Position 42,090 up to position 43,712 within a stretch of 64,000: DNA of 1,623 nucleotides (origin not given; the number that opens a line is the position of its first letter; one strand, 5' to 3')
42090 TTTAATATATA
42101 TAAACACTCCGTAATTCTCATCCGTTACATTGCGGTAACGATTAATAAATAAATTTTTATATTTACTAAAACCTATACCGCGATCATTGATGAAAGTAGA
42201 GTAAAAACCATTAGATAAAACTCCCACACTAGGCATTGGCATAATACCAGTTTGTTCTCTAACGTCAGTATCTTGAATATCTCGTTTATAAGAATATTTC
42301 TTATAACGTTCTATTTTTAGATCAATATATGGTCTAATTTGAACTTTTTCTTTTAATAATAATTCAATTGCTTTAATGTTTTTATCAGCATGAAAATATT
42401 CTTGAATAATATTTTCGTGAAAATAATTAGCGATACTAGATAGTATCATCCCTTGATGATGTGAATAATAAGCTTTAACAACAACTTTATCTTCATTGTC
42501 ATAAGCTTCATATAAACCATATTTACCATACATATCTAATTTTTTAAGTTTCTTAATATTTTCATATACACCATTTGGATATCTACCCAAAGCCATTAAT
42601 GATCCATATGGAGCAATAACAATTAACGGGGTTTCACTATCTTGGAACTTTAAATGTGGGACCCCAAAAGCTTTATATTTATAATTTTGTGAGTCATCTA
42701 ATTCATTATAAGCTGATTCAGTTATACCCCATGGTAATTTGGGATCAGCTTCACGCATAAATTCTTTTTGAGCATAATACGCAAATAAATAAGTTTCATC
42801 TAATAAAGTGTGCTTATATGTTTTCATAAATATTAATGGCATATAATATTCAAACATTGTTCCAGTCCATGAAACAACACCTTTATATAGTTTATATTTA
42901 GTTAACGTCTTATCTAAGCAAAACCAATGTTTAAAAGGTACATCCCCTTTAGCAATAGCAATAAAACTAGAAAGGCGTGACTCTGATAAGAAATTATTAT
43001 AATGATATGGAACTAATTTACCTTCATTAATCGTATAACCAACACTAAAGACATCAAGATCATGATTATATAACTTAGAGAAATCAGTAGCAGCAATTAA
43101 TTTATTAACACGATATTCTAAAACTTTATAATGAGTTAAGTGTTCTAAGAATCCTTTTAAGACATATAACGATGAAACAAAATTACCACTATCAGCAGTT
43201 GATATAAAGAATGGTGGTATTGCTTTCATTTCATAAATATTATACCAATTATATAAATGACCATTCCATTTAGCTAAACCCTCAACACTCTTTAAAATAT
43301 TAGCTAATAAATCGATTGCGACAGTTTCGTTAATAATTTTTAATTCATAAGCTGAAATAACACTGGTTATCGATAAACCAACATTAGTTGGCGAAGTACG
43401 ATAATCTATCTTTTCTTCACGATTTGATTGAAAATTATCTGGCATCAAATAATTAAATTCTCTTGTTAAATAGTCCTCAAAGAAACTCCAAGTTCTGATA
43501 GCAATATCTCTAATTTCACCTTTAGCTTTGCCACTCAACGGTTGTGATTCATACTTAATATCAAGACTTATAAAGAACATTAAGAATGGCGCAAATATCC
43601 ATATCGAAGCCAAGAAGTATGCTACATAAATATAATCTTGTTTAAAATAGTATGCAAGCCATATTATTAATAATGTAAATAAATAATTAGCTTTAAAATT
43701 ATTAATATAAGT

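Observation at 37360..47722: Cyclic beta-1,2-glucan synthase-like 2568-aa GT-GH94 fusion in a low-GC monoderm, with Pgi and phosphoglucomutase in the same locus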

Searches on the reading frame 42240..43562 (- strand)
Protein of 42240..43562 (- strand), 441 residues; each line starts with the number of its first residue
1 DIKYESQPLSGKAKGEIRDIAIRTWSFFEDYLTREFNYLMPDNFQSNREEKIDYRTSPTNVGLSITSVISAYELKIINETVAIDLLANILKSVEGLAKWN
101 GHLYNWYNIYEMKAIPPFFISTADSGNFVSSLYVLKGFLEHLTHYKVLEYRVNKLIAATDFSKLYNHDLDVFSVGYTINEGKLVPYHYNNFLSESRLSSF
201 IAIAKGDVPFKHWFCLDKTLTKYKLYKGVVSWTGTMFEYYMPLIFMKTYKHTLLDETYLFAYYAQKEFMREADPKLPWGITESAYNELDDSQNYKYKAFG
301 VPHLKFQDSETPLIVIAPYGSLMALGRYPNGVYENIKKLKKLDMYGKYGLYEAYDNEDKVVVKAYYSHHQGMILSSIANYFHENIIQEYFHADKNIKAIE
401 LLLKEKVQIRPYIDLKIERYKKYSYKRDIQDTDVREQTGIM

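Call 16: search_solved_structures(query=window:42240-43562:-, max_evalue=0.001, show_alignments=3)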
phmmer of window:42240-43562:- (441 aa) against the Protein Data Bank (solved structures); distinct sequences matched with E-value up to 0.001: 4.
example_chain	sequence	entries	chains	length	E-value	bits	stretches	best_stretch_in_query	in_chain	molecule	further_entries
8wy1_A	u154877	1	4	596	2.8e-104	353.2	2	149-418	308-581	Glycosyltransferase 36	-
8rf9_A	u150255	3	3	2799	5.8e-77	263.2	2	149-419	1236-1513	Cyclic beta 1-2 glucan synthetase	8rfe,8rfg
8rf0_A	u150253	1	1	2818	5.9e-77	263.2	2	149-419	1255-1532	Cyclic beta-(1,2)-glucan synthase NdvB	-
8xuj_A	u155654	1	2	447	2.7e-10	43.5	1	27-378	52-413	Membrane protein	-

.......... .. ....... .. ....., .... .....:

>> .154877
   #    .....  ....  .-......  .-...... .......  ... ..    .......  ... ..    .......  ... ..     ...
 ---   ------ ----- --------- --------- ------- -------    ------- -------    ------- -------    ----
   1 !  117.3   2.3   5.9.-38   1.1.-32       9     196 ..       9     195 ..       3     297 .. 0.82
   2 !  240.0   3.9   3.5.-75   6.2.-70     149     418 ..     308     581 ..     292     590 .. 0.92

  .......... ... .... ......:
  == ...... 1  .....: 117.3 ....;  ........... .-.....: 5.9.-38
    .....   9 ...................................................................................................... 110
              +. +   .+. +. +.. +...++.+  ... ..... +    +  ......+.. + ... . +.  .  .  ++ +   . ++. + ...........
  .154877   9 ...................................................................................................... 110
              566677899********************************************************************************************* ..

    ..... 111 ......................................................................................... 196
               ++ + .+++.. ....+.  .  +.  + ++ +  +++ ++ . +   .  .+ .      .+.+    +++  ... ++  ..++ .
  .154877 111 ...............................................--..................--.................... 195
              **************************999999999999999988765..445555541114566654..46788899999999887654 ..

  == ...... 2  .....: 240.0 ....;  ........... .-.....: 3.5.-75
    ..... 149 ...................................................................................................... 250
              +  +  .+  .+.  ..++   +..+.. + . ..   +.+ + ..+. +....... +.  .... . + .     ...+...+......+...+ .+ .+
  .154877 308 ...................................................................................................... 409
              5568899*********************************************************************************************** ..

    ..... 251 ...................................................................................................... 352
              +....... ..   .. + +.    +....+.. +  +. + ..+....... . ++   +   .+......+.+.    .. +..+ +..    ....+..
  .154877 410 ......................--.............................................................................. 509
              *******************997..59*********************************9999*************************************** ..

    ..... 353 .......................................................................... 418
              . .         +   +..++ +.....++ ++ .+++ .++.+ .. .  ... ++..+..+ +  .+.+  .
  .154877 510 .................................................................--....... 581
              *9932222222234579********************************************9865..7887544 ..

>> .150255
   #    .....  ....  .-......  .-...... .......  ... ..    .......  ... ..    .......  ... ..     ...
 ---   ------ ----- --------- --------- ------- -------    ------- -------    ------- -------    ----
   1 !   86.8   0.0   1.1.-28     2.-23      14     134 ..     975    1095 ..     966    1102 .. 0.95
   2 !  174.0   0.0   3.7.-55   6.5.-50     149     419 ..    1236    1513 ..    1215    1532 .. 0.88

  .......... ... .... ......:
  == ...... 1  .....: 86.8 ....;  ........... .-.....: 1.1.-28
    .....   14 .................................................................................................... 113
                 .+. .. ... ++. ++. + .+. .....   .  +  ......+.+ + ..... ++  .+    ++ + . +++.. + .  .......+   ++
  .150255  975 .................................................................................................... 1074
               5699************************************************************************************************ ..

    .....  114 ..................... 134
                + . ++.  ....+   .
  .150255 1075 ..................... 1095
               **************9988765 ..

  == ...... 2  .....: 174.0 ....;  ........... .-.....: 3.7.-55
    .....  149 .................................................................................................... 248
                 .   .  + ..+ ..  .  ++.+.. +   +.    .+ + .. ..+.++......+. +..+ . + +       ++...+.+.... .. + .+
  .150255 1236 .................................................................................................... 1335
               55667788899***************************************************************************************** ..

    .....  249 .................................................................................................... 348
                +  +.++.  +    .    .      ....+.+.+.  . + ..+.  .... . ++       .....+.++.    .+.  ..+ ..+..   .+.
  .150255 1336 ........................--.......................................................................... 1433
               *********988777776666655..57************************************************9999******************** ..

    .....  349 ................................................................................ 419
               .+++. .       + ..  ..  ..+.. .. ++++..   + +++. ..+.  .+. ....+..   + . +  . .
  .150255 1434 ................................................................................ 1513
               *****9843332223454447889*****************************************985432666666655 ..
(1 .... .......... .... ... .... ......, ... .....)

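Call 55: predict_structure(alignment_id=A2)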
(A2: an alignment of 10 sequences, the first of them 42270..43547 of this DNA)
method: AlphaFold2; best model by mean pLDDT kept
length: 426 residues; sequences in the alignment: 10
mean_pLDDT: 71.9   pTM: 0.81
mean pLDDT of the five models: 71.9, 71.6, 70.5, 67.2, 60.9
residues with pLDDT >= 90: 137; 70-90: 117; 50-70: 72; < 50: 100
segments of 3 or more residues with pLDDT < 50: 41-44, 181-189, 212-235, 241-251, 277-303, 402-426
pLDDT, mean of each block of 10 residues (from residue 1): 85 96 94 83 61 91 97 98 98 91 91 78 92 94 97 88 60 63 41 79 69 38 34 47 45 60 74 61 37 29 54 78 87 90 80 73 87 90 88 71 36 35 34
secondary structure, 60 per line:
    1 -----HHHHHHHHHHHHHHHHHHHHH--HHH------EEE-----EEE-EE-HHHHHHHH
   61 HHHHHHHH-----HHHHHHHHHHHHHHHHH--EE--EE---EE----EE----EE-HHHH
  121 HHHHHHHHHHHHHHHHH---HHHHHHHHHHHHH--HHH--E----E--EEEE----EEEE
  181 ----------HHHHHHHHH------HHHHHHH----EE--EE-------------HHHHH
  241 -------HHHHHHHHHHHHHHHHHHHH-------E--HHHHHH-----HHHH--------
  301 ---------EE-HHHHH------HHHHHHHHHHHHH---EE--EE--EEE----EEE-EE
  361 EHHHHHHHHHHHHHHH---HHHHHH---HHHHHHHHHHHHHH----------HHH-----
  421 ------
elements in order: H6-26 E38-40 E46-48 H53-68 H74-90 H117-137 H141-153 E169-172 E177-180 H191-199 H206-212 H236-240 H248-267 H278-283 H289-292 H313-317 H324-336 E348-350 E355-357 E359-361 H362-376 H380-385 H389-402

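Call 57: fold_search(model_id=the predicted structure, library=pdb)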
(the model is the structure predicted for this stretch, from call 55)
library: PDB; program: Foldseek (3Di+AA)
matches with E <= 10: 461; with E <= 0.001: 24
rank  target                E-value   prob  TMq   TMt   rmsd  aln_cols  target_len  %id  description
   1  8wy1_A                2.0e-25  1.00  0.82  0.62   5.6       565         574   31  The structure of cyclization domain in cyclic beta-1,2-glucan synthase from Thermoanaerobacter italicus (released 2024-02-14)
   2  8wy1_B                3.4e-25  1.00  0.82  0.62   6.0       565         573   31  The structure of cyclization domain in cyclic beta-1,2-glucan synthase from Thermoanaerobacter italicus (released 2024-02-14)
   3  8rf0_A                1.0e-20  1.00  0.82  0.14   3.7       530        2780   28  WT-CGS sample in nanodisc (released 2024-03-20)
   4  8rfe_A                8.9e-20  1.00  0.83  0.14   3.7       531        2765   28  CgsiGP2 sample in nanodisc (released 2024-03-20)
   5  8rf9                  1.0e-19  1.00  0.81  0.14   4.0       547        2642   26  CgsiGP1 sample in nanodisc (released 2024-03-20)
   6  8xuj_A                3.6e-15  1.00  0.70  0.70   5.0       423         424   18  Structure of beta-1,2-glucanase from Endozoicomonas elysicola (EeSGL1, ligand-free) (released 2025-01-22)
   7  8xuj_B                1.9e-13  1.00  0.70  0.71   5.3       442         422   18  Structure of beta-1,2-glucanase from Endozoicomonas elysicola (EeSGL1, ligand-free) (released 2025-01-22)
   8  3eu8_A                8.5e-13  1.00  0.71  0.71   5.2       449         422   15  Crystal structure of putative glucoamylase (YP_210071.1) from Bacteroides fragilis NCTC 9343 at 2.12 A resolution (released 2008-10-21)
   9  4qt9_A                8.9e-13  1.00  0.70  0.72   4.9       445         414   14  Crystal structure of a putative glucoamylase (BACCAC_03554) from Bacteroides caccae ATCC 43185 at 2.05 A resolution (released 2014-08-06)
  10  4qt9_B                1.4e-12  1.00  0.70  0.72   4.8       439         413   14  Crystal structure of a putative glucoamylase (BACCAC_03554) from Bacteroides caccae ATCC 43185 at 2.05 A resolution (released 2014-08-06)
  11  5gzh_A                1.5e-12  1.00  0.70  0.70   4.8       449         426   15  Endo-beta-1,2-glucanase from Chitinophaga pinensis - ligand free form (released 2017-03-15)
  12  5gzk_A                3.6e-12  1.00  0.70  0.71   5.1       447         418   15  Endo-beta-1,2-glucanase from Chitinophaga pinensis - sophorotriose and glucose complex (released 2017-03-15)
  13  8xul_A                4.2e-11  1.00  0.72  0.69   5.6       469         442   18  Structure of beta-1,2-glucanase from Xanthomonas campestris pv. campestris (beta-1,2-glucoheptasaccharide complex)-E23 (released 2025-01-22)
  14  4gl3                  8.9e-11  1.00  0.71  0.74   4.8       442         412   15  Crystal structure of a putative glucoamylase (BACUNI_03963) from Bacteroides uniformis ATCC 8492 at 2.01 A resolution (released 2012-08-29)
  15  5z06_A                4.5e-10  1.00  0.69  0.44   5.2       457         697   14  Crystal structure of beta-1,2-glucanase from Parabacteroides distasonis (released 2018-05-30)
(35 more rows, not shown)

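Call 76: search_protein_representatives(alignment_id=A2)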
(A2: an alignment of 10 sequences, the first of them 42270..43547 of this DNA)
Query: 10 sequences, 425 profile positions. Proteins with E-value up to 0.001 (for the whole library): 7391; up to 1e-10: 4927; up to 1e-30: 2355. The best 150 are listed.
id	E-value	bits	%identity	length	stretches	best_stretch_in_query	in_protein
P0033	4.0e-223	757.5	-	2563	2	2-425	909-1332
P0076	1.9e-212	722.3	-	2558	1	3-424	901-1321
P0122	2.6e-208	708.7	-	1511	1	3-422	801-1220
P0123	1.2e-205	699.9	-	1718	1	2-425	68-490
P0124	7.2e-192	654.5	-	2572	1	1-424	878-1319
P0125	9.1e-191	650.9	-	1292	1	2-391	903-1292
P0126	6.3e-181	618.4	-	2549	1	1-422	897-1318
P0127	6.3e-181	618.4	-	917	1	5-423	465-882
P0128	2.2e-175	600.1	-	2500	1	4-423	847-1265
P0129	6.8e-154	529.4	-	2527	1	3-404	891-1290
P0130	1.0e-143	495.8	-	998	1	4-421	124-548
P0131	4.0e-141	487.3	-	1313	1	3-418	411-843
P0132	5.9e-138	476.9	-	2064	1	2-420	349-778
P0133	7.2e-137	473.3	-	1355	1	3-420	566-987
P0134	1.4e-135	469.1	-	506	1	4-410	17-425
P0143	1.4e-129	449.2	-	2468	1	5-407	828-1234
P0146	1.6e-128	445.8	-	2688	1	3-419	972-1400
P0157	2.0e-122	425.7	-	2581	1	2-417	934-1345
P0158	8.5e-122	423.6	-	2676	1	2-403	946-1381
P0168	4.0e-119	414.8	-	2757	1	3-408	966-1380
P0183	2.1e-114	399.2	-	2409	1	12-407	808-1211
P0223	7.4e-108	377.7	-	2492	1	6-405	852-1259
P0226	1.1e-107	377.1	-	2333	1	8-405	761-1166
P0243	6.9e-107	374.5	-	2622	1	2-404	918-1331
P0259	7.7e-106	371.0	-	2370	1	3-410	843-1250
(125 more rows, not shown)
